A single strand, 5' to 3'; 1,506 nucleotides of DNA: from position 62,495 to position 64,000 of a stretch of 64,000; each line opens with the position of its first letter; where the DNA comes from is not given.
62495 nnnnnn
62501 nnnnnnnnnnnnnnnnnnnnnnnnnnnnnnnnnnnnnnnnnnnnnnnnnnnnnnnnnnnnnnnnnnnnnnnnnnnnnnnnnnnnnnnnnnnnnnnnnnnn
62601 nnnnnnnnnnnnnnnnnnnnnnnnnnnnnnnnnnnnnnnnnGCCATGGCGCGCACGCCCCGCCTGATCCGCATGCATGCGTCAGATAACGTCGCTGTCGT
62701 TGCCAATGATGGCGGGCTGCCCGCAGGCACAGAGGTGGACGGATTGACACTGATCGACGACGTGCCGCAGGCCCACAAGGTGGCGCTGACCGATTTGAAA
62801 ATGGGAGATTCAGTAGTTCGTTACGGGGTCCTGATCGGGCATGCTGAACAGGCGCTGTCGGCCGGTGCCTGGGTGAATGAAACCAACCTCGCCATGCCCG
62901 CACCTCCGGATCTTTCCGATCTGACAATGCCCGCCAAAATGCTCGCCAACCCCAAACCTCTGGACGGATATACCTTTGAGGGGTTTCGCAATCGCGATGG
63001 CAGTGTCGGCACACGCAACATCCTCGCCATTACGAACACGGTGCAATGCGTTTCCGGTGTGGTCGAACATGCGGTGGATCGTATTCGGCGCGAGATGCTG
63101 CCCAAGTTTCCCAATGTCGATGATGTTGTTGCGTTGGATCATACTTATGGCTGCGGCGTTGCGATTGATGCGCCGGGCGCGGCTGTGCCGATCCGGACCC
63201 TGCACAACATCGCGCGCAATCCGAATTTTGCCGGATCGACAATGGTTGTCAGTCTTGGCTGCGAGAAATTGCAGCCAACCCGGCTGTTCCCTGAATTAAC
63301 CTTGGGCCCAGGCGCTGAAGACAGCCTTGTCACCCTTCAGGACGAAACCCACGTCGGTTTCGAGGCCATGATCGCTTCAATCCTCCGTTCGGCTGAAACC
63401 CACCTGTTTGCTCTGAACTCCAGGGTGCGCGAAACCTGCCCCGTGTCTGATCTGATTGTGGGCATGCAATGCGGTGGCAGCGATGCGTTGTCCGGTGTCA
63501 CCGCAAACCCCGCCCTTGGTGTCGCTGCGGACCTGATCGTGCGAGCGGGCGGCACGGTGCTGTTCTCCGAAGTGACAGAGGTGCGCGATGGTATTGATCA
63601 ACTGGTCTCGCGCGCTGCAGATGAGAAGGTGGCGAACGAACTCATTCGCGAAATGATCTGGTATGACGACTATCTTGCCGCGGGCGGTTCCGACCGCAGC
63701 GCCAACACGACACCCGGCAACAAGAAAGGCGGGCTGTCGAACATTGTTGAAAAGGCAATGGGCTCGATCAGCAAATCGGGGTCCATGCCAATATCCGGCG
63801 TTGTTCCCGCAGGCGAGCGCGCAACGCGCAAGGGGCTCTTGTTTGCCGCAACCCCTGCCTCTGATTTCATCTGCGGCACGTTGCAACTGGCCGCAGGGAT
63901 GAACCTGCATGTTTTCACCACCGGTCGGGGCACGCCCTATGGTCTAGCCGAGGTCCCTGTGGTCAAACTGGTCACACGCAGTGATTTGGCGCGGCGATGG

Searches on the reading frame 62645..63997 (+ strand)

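Call 3: search_protein_families(library=pfam, proteins=[window:62645-63997:+])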
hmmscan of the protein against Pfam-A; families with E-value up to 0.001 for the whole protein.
window:62645-63997:+ (451 aa): 2 families
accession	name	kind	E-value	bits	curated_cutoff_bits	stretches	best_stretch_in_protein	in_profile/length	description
PF20629.2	GD_AH_C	-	9.4e-71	238.4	26.8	1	267-451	1-185/242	D-galactarate/Altronate dehydratase, C-terminal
PF04295.18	GD_AH_second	-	1.7e-36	125.7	27.3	1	113-254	1-132/136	D-galactarate dehydratase/Altronate hydrolase, second domain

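Call 4: search_protein_families(library=ncbifam, proteins=[window:62645-63997:+])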
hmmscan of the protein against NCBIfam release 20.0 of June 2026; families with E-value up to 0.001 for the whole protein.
window:62645-63997:+ (451 aa): 1 family
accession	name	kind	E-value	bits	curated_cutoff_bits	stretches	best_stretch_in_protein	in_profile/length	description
TIGR03248.1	galactar-dH20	equivalog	8.6e-225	747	730.85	1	7-451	2-447/507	galactarate dehydratase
